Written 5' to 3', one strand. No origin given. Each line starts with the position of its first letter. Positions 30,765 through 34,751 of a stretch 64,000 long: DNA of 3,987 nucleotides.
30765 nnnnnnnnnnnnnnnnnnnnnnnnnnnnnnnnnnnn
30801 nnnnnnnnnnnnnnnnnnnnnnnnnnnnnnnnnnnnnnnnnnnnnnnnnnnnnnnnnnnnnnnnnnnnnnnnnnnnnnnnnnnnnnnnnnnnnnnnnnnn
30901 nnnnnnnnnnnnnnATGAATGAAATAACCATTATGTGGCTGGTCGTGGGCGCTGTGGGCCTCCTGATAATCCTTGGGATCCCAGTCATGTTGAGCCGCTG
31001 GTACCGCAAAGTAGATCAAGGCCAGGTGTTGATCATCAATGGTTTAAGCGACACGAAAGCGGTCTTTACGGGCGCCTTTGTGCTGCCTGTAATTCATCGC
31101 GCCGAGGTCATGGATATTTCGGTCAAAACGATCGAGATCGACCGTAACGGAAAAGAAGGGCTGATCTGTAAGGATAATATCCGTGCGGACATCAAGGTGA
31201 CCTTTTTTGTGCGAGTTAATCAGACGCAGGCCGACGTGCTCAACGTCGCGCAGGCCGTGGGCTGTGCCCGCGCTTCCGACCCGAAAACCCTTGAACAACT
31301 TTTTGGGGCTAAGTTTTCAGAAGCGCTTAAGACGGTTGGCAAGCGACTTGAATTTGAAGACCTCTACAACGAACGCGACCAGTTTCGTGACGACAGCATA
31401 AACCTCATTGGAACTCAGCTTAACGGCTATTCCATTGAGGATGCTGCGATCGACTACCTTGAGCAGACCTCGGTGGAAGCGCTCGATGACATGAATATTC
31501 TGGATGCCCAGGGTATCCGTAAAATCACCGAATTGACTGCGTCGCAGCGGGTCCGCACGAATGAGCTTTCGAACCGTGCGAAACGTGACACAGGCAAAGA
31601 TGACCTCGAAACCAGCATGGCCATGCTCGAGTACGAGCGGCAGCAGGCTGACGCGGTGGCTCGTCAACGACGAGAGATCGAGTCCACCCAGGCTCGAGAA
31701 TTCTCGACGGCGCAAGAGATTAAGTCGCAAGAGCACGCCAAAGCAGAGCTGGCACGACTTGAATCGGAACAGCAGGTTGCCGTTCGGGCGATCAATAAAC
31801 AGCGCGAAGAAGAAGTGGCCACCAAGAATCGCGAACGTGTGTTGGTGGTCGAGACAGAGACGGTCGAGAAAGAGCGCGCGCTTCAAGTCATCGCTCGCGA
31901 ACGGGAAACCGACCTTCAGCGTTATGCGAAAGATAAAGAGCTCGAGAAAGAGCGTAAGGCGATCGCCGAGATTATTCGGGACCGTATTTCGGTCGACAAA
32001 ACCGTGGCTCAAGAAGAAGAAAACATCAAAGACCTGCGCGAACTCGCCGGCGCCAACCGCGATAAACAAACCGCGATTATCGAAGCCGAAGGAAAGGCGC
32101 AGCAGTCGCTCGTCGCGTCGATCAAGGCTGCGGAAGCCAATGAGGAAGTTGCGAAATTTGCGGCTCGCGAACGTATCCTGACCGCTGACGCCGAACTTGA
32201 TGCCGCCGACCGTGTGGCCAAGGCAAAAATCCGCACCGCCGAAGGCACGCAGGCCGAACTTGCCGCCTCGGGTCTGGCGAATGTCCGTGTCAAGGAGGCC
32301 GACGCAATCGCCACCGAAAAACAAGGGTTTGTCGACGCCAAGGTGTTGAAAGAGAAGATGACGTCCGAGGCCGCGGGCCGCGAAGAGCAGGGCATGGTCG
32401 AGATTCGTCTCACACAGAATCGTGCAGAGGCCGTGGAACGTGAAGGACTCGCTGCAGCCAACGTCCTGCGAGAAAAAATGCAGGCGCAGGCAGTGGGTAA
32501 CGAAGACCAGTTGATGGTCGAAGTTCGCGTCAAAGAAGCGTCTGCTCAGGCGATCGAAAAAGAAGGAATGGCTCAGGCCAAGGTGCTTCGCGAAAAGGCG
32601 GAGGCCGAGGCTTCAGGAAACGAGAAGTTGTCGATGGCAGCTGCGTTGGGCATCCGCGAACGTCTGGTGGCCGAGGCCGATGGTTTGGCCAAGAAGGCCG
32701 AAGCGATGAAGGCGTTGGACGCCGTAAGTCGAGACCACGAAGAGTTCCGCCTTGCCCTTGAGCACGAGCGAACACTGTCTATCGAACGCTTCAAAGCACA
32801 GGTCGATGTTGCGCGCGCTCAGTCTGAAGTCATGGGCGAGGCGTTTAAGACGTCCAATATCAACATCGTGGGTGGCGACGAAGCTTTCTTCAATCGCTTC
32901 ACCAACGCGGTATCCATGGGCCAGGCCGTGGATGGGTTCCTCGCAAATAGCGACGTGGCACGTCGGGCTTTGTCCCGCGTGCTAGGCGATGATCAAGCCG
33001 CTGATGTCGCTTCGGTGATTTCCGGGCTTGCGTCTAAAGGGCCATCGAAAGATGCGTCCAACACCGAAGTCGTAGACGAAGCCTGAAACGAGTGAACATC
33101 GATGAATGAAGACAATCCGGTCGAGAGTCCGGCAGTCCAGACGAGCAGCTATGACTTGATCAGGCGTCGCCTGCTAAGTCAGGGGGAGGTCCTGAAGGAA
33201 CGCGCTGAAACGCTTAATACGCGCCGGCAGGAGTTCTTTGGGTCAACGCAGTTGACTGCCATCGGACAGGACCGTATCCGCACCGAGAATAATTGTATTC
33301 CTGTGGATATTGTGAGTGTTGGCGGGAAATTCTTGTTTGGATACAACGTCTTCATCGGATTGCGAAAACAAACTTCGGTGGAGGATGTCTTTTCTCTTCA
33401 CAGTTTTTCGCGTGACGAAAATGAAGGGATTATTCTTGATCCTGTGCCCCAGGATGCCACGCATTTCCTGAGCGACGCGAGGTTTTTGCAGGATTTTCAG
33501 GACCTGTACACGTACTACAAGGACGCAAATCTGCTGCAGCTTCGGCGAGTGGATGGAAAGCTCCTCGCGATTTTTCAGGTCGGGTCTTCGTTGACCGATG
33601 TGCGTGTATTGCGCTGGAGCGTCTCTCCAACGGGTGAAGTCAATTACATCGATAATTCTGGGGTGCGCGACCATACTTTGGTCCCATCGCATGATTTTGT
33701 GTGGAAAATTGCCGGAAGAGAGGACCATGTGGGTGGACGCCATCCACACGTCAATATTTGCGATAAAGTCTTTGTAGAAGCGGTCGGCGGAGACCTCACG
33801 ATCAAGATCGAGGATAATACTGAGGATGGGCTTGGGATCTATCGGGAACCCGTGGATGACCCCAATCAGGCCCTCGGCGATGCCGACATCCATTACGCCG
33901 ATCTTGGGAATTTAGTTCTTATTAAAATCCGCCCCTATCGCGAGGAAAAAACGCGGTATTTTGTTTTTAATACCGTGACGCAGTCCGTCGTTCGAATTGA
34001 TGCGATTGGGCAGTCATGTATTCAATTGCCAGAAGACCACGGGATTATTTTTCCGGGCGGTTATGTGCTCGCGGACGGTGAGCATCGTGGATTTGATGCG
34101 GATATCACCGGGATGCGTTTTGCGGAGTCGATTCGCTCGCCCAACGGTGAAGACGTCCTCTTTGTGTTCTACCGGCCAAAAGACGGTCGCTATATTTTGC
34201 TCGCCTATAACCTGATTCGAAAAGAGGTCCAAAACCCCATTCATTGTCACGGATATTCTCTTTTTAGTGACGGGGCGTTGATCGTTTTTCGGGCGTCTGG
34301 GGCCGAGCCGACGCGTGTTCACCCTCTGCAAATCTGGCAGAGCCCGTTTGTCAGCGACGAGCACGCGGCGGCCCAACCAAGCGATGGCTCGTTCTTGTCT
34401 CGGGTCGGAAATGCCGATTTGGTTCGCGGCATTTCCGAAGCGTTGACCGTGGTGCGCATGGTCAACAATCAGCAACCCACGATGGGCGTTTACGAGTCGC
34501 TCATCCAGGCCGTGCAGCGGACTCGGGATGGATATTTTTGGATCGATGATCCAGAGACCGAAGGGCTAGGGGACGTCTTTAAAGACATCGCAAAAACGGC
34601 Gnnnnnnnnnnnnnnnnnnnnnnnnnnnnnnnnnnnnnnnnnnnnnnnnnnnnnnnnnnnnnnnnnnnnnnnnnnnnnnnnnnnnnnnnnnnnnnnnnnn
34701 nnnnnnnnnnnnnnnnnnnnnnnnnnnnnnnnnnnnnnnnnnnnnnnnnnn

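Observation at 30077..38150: NfeD/YqiJ-like, flotillin and 1682-aa MoxR-class AAA protein in one operon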

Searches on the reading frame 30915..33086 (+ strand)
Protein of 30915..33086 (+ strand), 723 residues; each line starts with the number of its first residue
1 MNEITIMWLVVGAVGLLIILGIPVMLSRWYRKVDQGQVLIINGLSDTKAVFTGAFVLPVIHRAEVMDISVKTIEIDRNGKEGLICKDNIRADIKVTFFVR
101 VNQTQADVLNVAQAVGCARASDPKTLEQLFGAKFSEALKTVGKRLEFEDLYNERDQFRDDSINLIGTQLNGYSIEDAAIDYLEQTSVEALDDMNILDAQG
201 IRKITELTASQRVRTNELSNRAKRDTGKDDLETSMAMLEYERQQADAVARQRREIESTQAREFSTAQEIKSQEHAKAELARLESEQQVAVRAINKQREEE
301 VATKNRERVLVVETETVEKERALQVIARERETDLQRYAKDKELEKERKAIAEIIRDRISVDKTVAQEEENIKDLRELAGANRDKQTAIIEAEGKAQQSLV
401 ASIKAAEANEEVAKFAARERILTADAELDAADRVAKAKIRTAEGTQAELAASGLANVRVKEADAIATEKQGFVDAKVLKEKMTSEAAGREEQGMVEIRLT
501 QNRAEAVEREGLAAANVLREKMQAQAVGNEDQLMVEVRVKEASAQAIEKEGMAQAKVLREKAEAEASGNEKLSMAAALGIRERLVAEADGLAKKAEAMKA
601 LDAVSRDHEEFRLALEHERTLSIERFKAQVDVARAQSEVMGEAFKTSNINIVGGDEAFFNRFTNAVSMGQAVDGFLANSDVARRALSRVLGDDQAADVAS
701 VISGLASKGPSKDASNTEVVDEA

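Call 6: search_protein_families(library=pfam, proteins=[window:30915-33086:+], max_evalue=0.01)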
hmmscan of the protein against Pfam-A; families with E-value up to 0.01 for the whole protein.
window:30915-33086:+ (723 aa): 1 family
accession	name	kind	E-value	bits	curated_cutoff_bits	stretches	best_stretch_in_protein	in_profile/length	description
PF01145.31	Band_7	-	1.1e-12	48.8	23.6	1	32-175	2-136/176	SPFH domain / Band 7 family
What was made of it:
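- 30915..33086 (+): g2: flotillin (SPFH2/YqiK-like; BacD/PaFlo3 orthologue), 723 aa. It has an N-terminal TM anchor, a Band_7 domain at residues 32-175 (nt 31008-31439), about 400 aa of A/E/K-rich coiled coil and a C-terminal tail. Pfam Band_7, E 1e-12 (call 6).
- On Flotillin / SPFH2 (YqiK, FloT): Pfam Band_7 at residues 32-175, E 1e-12, 48.8 bits against a cut-off of 23.6 (call 6).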

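Call 7: search_protein_families(library=ncbifam, proteins=[window:30915-33086:+], max_evalue=0.01)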
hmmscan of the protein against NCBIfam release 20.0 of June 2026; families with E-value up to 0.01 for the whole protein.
window:30915-33086:+ (723 aa): 0 families

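Call 8: search_protein_families(library=padloc, proteins=[window:30915-33086:+], max_evalue=0.01)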
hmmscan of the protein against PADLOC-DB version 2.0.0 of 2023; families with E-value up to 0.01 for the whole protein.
window:30915-33086:+ (723 aa): 0 families

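Call 34: search_solved_structures(query=window:30915-33083:+, max_evalue=0.01)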
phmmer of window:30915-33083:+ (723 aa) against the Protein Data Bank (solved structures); distinct sequences matched with E-value up to 0.01: 0.

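Call 78: find_homologous_proteins(query=window:30915-33083:+, max_evalue=1e-10)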
Query window:30915-33083:+ (723 aa): 7988 proteins with E <= 1e-10 among 8000 candidates; the best 120 are listed.
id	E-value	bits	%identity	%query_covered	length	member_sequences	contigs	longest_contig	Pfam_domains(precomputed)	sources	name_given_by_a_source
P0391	0.0e+0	1466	100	100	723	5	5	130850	PF01145.32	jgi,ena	-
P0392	0.0e+0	1023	71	100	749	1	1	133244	PF01145.32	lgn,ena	-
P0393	4.7e-292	988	70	99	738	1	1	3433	PF01145.32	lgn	-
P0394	4.3e-289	979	69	97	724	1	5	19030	-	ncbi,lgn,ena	-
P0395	1.2e-280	951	69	95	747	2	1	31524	PF01145.32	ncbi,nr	ncbi:MAG: hypothetical protein H0U74_01830 [Bradymonadaceae bacterium]|nr:hypothetical protein [Luji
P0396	9.3e-265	898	64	99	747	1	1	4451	-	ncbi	-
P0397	5.7e-261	886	58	95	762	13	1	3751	-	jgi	-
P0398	1.8e-258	878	62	98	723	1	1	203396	-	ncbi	-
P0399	1.2e-254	865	58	98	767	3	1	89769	-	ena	-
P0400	1.0e-249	849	61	97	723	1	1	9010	-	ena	-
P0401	4.2e-249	847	58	95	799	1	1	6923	-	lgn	-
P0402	6.7e-249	846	57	98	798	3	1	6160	-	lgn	-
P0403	2.6e-246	837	61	95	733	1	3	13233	-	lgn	-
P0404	5.1e-245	833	57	95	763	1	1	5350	-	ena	-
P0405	5.6e-244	830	56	99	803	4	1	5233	-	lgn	-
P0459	8.5e-207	707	53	95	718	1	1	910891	-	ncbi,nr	ncbi:MAG: hypothetical protein H6739_18345 [Alphaproteobacteria bacterium]|nr:hypothetical protein [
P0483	1.7e-203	696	53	96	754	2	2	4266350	-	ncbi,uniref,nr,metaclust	ncbi:flotillin family protein [Beggiatoa leptomitoformis]|uniref:Flotillin family protein n=1 Tax=Be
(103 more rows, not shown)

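Call 79: find_encoding_contigs(protein=P0483, flank=8000, max_places=1)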
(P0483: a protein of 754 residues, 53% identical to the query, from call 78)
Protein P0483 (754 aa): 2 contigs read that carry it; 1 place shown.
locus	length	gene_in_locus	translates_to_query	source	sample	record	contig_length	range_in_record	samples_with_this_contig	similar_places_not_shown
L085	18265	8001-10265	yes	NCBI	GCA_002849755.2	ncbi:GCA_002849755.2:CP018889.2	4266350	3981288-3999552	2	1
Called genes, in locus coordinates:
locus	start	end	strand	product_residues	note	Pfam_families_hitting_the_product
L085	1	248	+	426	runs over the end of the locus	PF03417:AAT (weak)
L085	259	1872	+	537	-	PF02463:SMC_N (faint), PF00005:ABC_tran, PF13304:AAA_21 (weak)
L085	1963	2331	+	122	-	PF06155:GBBH-like_N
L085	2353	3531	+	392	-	PF07690:MFS_1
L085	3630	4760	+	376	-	PF01098:FTSW_RODA_SPOVE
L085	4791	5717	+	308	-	PF11356:T2SSC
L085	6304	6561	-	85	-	PF13340:DUF4096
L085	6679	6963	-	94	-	-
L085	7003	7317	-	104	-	-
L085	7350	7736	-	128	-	-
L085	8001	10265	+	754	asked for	-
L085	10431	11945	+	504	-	PF00171:Aldedh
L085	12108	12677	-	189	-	-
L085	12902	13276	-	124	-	PF04355:BamE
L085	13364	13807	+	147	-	PF01475:FUR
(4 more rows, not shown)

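Call 80: find_encoding_contigs(protein=P0459, flank=8000, max_places=1)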
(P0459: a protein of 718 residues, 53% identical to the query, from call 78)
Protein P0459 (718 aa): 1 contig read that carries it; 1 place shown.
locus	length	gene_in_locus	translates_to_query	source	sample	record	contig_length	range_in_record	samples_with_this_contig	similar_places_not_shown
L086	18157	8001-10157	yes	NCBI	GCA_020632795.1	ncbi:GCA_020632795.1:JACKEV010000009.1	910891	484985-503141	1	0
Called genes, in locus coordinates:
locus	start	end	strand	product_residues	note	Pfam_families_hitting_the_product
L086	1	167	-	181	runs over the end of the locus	PF00581:Rhodanese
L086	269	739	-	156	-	PF00210:Ferritin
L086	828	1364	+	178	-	PF04306:DUF456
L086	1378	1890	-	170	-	-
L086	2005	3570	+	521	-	PF00092:VWA, PF13519:VWA_2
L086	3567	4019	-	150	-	-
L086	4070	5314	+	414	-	PF03033:Glyco_transf_28, PF00201:UDPGT (weak), PF06722:EryCIII-like_C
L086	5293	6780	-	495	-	PF08448:PAS_4, PF13188:PAS_8 (faint), PF13426:PAS_9 (faint), PF00989:PAS (weak), PF08448:PAS_4, PF00512:HisKA, PF02518:HATPase_c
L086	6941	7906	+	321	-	-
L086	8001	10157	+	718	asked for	-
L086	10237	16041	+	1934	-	PF12458:DUF3686, PF13401:AAA_22 (faint), PF25472:DUF7902, PF00004:AAA (weak), PF07728:AAA_5 (weak)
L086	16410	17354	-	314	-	PF03706:LPG_synthase_TM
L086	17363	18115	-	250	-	PF04116:FA_hydroxylase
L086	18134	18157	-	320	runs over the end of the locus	PF04264:YceI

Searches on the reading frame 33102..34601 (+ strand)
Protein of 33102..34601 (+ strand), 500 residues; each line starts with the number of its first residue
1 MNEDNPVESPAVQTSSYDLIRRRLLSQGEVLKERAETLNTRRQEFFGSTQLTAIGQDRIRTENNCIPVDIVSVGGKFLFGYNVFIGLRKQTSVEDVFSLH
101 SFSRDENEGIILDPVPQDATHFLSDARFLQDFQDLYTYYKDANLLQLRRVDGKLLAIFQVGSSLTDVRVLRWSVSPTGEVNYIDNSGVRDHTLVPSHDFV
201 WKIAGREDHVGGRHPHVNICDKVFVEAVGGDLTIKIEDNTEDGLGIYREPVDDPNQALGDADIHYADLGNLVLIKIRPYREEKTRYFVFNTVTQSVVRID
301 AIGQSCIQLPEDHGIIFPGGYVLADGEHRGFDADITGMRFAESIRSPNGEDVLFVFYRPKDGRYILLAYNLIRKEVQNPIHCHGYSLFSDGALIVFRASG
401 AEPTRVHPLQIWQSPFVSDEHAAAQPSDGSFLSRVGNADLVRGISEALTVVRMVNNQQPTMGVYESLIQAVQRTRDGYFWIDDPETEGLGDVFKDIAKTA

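Call 74: search_protein_representatives(protein=window:33102-34601:+)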
Query: 500 residues. Proteins with E-value up to 0.001 (for the whole library): 756; up to 1e-10: 556; up to 1e-30: 261. The best 150 are listed.
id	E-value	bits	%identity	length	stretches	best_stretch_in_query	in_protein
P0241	7.3e-189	645.0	57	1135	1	11-498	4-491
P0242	1.8e-188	643.7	56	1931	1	11-495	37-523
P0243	2.8e-185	633.2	58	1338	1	15-499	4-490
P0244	2.8e-178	610.0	57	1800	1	12-489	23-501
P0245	5.6e-177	605.8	55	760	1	7-500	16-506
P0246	4.7e-172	589.5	55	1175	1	14-497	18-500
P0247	1.3e-169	581.5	56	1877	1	9-500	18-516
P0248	6.6e-168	575.9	51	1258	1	8-495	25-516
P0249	2.1e-167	574.2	52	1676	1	6-491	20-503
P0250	2.1e-166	570.9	54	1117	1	12-500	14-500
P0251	8.6e-165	565.6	50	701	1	9-500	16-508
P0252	4.4e-164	563.2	54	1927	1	9-484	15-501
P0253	1.1e-163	561.9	52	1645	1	11-500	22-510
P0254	2.2e-163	560.9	53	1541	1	8-500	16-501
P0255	1.6e-162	558.1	51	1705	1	9-499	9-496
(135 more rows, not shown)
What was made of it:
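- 33192..34538 (+): g3 residues 31-479: N-terminal helix followed by a beta-propeller (Pfam DUF3686). In full-length family members the domain always sits at the N-terminus of proteins of about 1600-2000 aa (call 74).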
